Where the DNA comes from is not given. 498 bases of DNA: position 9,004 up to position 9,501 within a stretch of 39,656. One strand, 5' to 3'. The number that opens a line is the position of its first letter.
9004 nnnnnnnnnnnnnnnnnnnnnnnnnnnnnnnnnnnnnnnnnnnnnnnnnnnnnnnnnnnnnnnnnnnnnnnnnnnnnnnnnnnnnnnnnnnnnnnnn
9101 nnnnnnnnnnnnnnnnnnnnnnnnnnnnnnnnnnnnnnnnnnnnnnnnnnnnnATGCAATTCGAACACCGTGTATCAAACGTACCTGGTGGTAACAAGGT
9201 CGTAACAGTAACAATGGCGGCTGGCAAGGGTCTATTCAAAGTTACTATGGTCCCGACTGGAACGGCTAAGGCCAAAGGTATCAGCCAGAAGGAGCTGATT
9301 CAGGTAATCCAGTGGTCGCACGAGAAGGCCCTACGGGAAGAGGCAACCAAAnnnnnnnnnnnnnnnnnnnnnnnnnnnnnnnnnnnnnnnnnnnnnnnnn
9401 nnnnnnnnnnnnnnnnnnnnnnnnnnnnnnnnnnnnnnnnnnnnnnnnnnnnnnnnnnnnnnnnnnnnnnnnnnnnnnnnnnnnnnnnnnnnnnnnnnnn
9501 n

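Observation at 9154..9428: Two small ORFs inserted between the RNAP gene and the first class II promoter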

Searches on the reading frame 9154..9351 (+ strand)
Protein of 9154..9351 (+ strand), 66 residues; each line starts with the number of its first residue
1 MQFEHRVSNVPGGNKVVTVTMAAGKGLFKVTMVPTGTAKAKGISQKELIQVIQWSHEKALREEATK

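Call 4: search_protein_families(library=phrogs, proteins=[window:9154-9351:+], max_evalue=1)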
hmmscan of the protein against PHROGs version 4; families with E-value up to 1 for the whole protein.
seq(66 aa): 2 families
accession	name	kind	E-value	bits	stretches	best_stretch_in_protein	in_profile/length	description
phrog_8082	-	unknown function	5.2e-31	107.5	1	1-66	1-66/66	-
phrog_15472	-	unknown function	0.09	14.2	1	5-30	31-56/80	-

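Call 5: search_protein_families(library=pfam, proteins=[window:9154-9351:+], max_evalue=1)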
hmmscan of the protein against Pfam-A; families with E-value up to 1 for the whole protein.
seq(66 aa): 0 families

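Call 9: find_related_loci(query=window:9154-9351:+, collection=viral_contigs, flank=1500)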
Query seq(66 aa) (66 aa) in viral_contigs; peptide patterns used: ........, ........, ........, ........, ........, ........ (x = any residue, [..] = any of these).
9 stretches matched a pattern; 1 encode a relative of the query (tblastn E <= 1e-3); 1 distinct loci.
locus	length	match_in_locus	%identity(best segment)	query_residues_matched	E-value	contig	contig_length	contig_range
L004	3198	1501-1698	89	1-66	2e-37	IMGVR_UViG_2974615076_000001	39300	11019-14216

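Call 10: find_homologous_proteins(query=window:9154-9351:+, max_evalue=0.01)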
Query seq(66 aa) (66 aa): 8 proteins with E <= 0.01 among 8 candidates.
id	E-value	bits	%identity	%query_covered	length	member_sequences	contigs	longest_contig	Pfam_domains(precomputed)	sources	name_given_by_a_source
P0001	4.5e-35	135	100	100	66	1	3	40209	-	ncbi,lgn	-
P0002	1.1e-30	121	89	100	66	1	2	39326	-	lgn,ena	-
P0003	8.5e-29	115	88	100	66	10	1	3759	-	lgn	-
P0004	2.5e-28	114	88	100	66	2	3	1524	-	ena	-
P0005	3.4e-28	113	88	100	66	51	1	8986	-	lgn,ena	-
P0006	2.1e-27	111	83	100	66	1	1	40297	-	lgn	-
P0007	4.5e-26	107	82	100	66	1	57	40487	-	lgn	-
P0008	1.4e-12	64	56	100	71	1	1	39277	-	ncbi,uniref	ncbi:hypothetical protein NS1_06 [Citrobacter phage NS1]|uniref:Uncharacterized protein n=1 Tax=Citr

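Call 11: search_dna_similar(query=window:9154-9351:+, collection=phages, mode=protein, max_rows=60, rows=spread, max_evalue=0.01)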
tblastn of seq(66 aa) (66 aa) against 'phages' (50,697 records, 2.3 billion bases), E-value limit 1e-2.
Records with a match: 220; places in all: 222; records where one place covers at least 80% of the query: 219.
Best place of each record, by identity: >=99% 2; 90-95% 10; 80-90% 37; 60-80% 11; <60% 160.
By first word of the organism name: Escherichia 90; Salmonella 59; Enterobacter 18; Kayfunavirus 16; Citrobacter 8; Shigella 6; Klebsiella 5; Cronobacter 5; Enterococcus 2; Bacteriophage 2; and 9 more.
By host as written in the record: Escherichia coli 48; Salmonella enterica subsp. enterica serovar Typhi 28; - 26; Salmonella enterica subsp. enterica serovar Typhi strain BRD948 10; Enterobacter cloacae 7; Citrobacter freundii CF3 5; Salmonella enterica subsp. enterica serovar Paratyphi C 5; Klebsiella pneumoniae 4; and 58 more.
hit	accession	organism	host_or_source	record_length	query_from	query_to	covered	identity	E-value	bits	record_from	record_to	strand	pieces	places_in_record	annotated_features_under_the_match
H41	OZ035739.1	Kayfunavirus AN24P4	-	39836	1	66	100%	100.0%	7e-37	134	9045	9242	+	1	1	record has no annotation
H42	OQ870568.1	Escherichia phage Zappy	Escherichia coli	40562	1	66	100%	92.4%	1e-32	122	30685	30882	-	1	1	hypothetical protein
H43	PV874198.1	Enterobacter phage BHUENT8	Enterobacter cloacae complex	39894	1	66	100%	90.9%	5e-32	120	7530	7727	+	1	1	record has no annotation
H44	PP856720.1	Salmonella phage vB_STmST19_KE18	Salmonella enterica subsp. enterica ...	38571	1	66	100%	90.9%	6e-32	120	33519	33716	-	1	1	hypothetical protein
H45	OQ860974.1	Salmonella phage ST38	Salmonella enterica subsp. enterica ...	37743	1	66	100%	89.4%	1e-31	119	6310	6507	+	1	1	hypothetical protein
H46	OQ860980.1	Salmonella phage ST20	Salmonella enterica subsp. enterica ...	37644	1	66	100%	89.4%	2e-31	119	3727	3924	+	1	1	hypothetical protein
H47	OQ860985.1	Salmonella phage ST10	Salmonella enterica subsp. enterica ...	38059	1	66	100%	89.4%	2e-31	119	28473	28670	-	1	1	hypothetical protein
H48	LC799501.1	Morganella phage MopsHU1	Morganella psychrotolerans Mps.8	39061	1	66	100%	89.4%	2e-31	119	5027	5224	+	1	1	hypothetical protein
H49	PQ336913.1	Salmonella phage CHRF_30116.1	Salmonella enterica subsp. enterica ...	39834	1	66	100%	89.4%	2e-31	119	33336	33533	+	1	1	hypothetical protein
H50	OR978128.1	Salmonella phage Vb_SalP_792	Salmonella enterica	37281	1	66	100%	87.9%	5e-31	117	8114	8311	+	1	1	hypothetical protein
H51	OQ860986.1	Salmonella phage ST3_da Silva-2023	Salmonella enterica subsp. enterica ...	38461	1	66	100%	87.9%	5e-31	117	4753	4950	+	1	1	hypothetical protein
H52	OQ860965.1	Salmonella phage ST63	Salmonella enterica subsp. enterica ...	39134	1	66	100%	87.9%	5e-31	117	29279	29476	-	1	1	hypothetical protein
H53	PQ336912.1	Salmonella phage CHRF_30111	Salmonella enterica subsp. enterica ...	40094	1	66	100%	87.9%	5e-31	117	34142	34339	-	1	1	hypothetical protein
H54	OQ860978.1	Salmonella phage ST29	Salmonella enterica subsp. enterica ...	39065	1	66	100%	86.4%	2e-30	116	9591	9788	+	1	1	hypothetical protein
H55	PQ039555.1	Enterobacter phage vB_Ecl_MII_004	Enterobacter cloacae (BPA MR KB)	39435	1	66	100%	60.6%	4e-21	89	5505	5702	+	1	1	hypothetical protein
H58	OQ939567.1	Pectobacterium phage LET1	Pectobacterium sp.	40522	1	64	97%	48.4%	5e-11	61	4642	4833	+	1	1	hypothetical protein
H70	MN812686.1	Dickeya phage Monomax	Pectobacterium polaris F171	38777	1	66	100%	43.9%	7e-10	58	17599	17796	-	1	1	record has no annotation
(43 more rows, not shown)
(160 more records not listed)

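Call 44: predict_structure(alignment_id=A1)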
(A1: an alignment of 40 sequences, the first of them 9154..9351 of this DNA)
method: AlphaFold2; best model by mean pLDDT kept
length: 66 residues; sequences in the alignment: 40
mean_pLDDT: 93.1   pTM: 0.76
mean pLDDT of the five models: 93.1, 90.5, 89.1, 88.6, 86.3
residues with pLDDT >= 90: 55; 70-90: 11; 50-70: 0; < 50: 0
segments of 3 or more residues with pLDDT < 50: none
pLDDT, mean of each block of 10 residues (from residue 1): 93 94 92 92 94 96 89
secondary structure, 60 per line:
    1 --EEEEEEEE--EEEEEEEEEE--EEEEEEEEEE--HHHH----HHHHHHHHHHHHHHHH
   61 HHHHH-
elements in order: E3-10 E13-22 E25-34 H37-40 H45-65

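Call 49: search_protein_representatives(alignment_id=A1)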
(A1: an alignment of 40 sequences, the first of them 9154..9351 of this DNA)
Query: 40 sequences, 66 profile positions. Proteins with E-value up to 0.001 (for the whole library): 16; up to 1e-10: 5; up to 1e-30: 0. The best 16 are listed.
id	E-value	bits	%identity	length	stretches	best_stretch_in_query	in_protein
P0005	9.9e-29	115.1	-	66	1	1-66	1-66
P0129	3.0e-23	97.6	-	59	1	1-47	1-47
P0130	2.5e-20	88.2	-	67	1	1-64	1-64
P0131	1.2e-18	82.8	-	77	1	1-65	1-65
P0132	3.6e-15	71.7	-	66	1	4-64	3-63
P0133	1.4e-07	47.3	-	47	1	1-28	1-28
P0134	3.0e-07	46.3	-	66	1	3-65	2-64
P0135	3.6e-07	46.1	-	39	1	1-29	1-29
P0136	7.6e-07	45.0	-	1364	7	15-38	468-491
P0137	7.6e-07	45.0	-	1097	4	11-40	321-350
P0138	3.4e-06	42.9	-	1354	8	7-36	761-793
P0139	1.2e-05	41.2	-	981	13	32-55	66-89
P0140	3.3e-04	36.6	-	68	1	1-64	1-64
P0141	3.8e-04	36.4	-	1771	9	7-24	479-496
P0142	6.5e-04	35.6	-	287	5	36-55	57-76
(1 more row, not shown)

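Call 52: find_encoding_contigs(protein=P0134, flank=3000, max_places=3)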
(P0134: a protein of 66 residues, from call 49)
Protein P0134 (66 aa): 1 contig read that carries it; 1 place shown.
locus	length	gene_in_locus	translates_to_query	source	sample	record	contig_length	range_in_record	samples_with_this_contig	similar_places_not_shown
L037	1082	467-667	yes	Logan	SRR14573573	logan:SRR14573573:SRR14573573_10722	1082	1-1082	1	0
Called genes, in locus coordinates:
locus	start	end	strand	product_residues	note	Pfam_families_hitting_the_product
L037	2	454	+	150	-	?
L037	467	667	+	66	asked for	-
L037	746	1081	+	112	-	?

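Call 53: find_encoding_contigs(protein=P0140, flank=3000, max_places=3)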
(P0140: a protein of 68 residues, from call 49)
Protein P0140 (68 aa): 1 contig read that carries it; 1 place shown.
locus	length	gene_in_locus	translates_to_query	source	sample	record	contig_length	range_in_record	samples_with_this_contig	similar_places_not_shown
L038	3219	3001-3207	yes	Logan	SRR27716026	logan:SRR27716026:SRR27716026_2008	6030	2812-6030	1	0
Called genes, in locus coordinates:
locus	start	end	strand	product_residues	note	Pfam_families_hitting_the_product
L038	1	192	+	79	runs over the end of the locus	-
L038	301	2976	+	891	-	PF14700:RPOL_N, PF00940:RNA_pol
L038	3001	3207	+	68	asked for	-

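Call 54: fold_search(model_id=the predicted structure, library=viral)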
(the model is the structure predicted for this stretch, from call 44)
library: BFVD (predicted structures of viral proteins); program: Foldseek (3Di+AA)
matches with E <= 10: 1429; with E <= 0.001: 1
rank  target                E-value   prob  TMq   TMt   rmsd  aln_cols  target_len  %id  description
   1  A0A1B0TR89            4.1e-08  1.00  0.98  0.98   0.5        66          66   61  Uncharacterized protein [Escherichia phage GA2A]
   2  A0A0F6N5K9            4.4e-02  1.00  0.77  0.86   1.5        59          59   12  Uncharacterized protein [Escherichia phage ECBP5]
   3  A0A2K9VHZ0            7.3e-02  1.00  0.70  0.51   2.8        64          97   16  Uncharacterized protein [Pseudomonas phage PollyC]
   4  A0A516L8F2            1.0e-01  0.99  0.69  0.40   2.6        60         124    7  (no name in the UniProt tables at hand)
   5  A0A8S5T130            1.0e-01  0.92  0.51  0.30   6.7        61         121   13  Uncharacterized protein [Myoviridae sp. ctWb16]
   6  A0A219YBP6            1.2e-01  0.87  0.49  0.44   3.6        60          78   10  Uncharacterized protein [Aeromonas phage 65.2]
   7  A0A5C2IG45            1.3e-01  1.00  0.77  0.75   2.1        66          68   15  Uncharacterized protein [Burkholderia phage AMP1]
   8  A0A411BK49            1.3e-01  0.99  0.65  0.44   3.1        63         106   14  (no name in the UniProt tables at hand)
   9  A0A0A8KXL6            1.4e-01  1.00  0.72  0.55   2.8        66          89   12  Gp35 protein [Burkholderia phage Bp-AMP4]
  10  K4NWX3                1.5e-01  0.92  0.51  0.17   3.7        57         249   10  (no name in the UniProt tables at hand)
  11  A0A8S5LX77            1.6e-01  0.60  0.40  0.31   5.5        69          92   16  Uncharacterized protein [Myoviridae sp. ctZgq1]
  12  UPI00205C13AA         1.7e-01  0.80  0.45  0.41   4.8        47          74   17  (no name look-up for this kind of identifier)
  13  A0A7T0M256            1.8e-01  0.57  0.41  0.34   5.6        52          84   15  (no name in the UniProt tables at hand)
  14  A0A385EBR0            1.9e-01  0.94  0.49  0.53   5.6        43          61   19  Uncharacterized protein [Caulobacter phage CcrBL10]
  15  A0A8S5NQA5            1.9e-01  0.69  0.40  0.09   4.3        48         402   12  Integrase [Siphoviridae sp. ctF5m84]
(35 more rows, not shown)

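Call 61: get_annotated_region(hit=H58, flank=800)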
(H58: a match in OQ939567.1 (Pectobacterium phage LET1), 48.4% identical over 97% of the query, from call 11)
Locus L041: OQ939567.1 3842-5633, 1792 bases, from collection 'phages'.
description: Pectobacterium phage LET1, complete genome.
organism: Pectobacterium phage LET1 (NCBI taxid 3061288)
taxonomy: Viruses; Duplodnaviria; Heunggongvirae; Uroviricota; Caudoviricetes; Autographiviridae; Studiervirinae; Kayfunavirus
host: Pectobacterium sp.; source: symptomatic tissue of lettuce (Lactuca sativa); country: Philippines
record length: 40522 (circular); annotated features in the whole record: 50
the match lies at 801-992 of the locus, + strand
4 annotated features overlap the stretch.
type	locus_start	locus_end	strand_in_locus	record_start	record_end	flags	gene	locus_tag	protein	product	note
CDS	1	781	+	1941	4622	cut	1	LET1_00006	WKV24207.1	RNA polymerase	T7 RNA polymerase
CDS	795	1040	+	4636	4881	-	-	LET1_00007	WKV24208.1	hypothetical protein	-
CDS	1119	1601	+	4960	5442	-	-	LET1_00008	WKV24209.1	hypothetical protein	-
CDS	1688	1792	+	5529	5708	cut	-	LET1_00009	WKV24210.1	hypothetical protein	-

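Call 62: get_annotated_region(hit=H70, flank=800)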
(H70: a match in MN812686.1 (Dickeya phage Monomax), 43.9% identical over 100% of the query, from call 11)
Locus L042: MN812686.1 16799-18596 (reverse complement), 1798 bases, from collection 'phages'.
description: UNVERIFIED: Dickeya phage Monomax, partial genome.
organism: Dickeya phage Monomax (NCBI taxid 2686294)
taxonomy: Viruses; Duplodnaviria; Heunggongvirae; Uroviricota; Caudoviricetes; Autographiviridae; Studiervirinae; Kayfunavirus
host: Pectobacterium polaris F171; source: waste water; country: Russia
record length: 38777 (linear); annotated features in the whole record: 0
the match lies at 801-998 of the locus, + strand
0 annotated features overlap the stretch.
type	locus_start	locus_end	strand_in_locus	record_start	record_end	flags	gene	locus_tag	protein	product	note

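Call 74: search_solved_structures(query=A1, max_evalue=10)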
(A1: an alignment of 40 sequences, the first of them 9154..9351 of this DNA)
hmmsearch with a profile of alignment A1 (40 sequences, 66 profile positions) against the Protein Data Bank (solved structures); distinct sequences matched with E-value up to 10: 1.
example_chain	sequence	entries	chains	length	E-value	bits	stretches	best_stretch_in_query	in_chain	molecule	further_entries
8tnm_A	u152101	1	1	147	0.84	12.8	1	35-62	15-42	UNC_079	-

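Call 75: search_protein_families(library=ncbifam, proteins=[window:9154-9351:+], max_evalue=1)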
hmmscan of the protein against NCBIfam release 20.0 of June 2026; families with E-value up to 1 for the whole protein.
seq(66 aa): 0 families

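Call 76: search_protein_families(library=padloc, proteins=[window:9154-9351:+], max_evalue=1)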
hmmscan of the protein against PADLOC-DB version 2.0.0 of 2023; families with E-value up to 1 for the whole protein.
seq(66 aa): 0 families

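Call 81: fold_search(model_id=the predicted structure, library=pdb)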
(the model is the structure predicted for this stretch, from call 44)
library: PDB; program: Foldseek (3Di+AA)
matches with E <= 10: 736; with E <= 0.001: 0
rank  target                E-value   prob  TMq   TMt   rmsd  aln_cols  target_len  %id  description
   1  8t2x_eI               7.7e-01  0.11  0.27  0.14   8.2        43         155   21  Hypomethylated yeast 80S bound with cycloheximide, P-site tRNA, A-site tRNA, messenger RNA and eIF5A, PRE (released 2024-12-11)
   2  8h5y_A                8.7e-01  0.60  0.43  0.06   3.1        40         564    8  Crystal structure of RadD- ADP complex (released 2023-10-18)
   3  9kby_A                8.7e-01  0.54  0.46  0.05   7.0        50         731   14  Cryo-EM structure of DCL4-Hairpin RNA complex (released 2026-02-18)
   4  3w03_A                8.7e-01  0.20  0.40  0.14  15.0        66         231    9  XLF-XRCC4 complex (released 2012-11-07)
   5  9i5t_S                9.3e-01  0.44  0.35  0.22   3.1        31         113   13  50S subunit of P. gingivalis ribosome with Lefamulin (released 2025-08-20)
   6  2qm4_B                9.3e-01  0.23  0.43  0.15  15.3        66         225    9  Crystal structure of human XLF/Cernunnos, a non-homologous end-joining factor (released 2007-12-11)
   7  9n82_c                9.3e-01  0.23  0.43  0.14  15.1        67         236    9  The ligation (AMP-Lys) complex in the NHEJ pathway (released 2025-04-23)
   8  2qm4_A                9.3e-01  0.15  0.39  0.13  19.0        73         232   12  Crystal structure of human XLF/Cernunnos, a non-homologous end-joining factor (released 2007-12-11)
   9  4ce4_T                9.9e-01  0.35  0.33  0.20   2.1        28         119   14  39S large subunit of the porcine mitochondrial ribosome (released 2013-12-18)
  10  3u0k_A                9.9e-01  0.08  0.23  0.10   7.4        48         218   12  Crystal Structure of the genetically encoded calcium indicator RCaMP (released 2012-10-03)
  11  9bw9_B                1.1e+00  0.38  0.39  0.12   3.6        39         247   18  Tetrameric Complex of full-length HIV-1 integrase protein bound to the integrase binding domain of LEDGF/p75 (released 2025-06-25)
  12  8ut0_Ls               1.2e+00  0.14  0.30  0.16   4.0        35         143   20  Eukaryotic 80S ribosome with Reh1, eIF5A and A/P site tRNA (released 2024-11-06)
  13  9i5v_S                1.3e+00  0.35  0.35  0.22   3.2        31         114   13  70S P. gingivalis ribosome erm-delta-porN strain (released 2025-08-20)
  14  3p1x_A                1.3e+00  0.30  0.40  0.38  10.2        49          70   12  Crystal structure of DRBM 2 domain of Interleukin enhancer-binding factor 3 from Homo sapiens, Northeast Structural Ge (released 2010-12-29)
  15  8fl0_LE               1.3e+00  0.15  0.29  0.18   7.6        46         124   24  Human nucleolar pre-60S ribosomal subunit (State H) (released 2023-07-12)
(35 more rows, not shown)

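Call 89: find_encoding_contigs(protein=P0130, flank=1500, max_places=2)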
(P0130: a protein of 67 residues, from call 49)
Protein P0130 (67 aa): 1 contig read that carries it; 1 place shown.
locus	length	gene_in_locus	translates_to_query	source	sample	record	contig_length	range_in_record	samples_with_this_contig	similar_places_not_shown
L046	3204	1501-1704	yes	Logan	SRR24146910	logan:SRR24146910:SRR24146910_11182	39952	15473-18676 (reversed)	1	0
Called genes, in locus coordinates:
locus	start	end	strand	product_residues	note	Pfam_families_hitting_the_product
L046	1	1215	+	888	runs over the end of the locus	PF14700:RPOL_N, PF00940:RNA_pol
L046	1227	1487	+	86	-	-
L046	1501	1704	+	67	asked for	-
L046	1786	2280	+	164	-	PF25755:Phage_T3_1_05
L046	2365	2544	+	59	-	PF08200:Phage_T7_1_1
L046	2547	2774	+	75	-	-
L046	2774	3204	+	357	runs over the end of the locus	PF01068:DNA_ligase_A_M, PF17879:DNA_ligase_C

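Call 90: find_encoding_contigs(protein=P0132, flank=1500, max_places=2)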
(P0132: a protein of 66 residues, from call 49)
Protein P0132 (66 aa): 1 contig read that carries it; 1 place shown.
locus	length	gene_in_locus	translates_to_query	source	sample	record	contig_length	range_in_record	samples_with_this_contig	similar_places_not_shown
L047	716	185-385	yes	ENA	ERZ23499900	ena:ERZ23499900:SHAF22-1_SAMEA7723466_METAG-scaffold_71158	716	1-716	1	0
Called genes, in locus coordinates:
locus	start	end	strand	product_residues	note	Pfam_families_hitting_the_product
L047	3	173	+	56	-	?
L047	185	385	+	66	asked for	-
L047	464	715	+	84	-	?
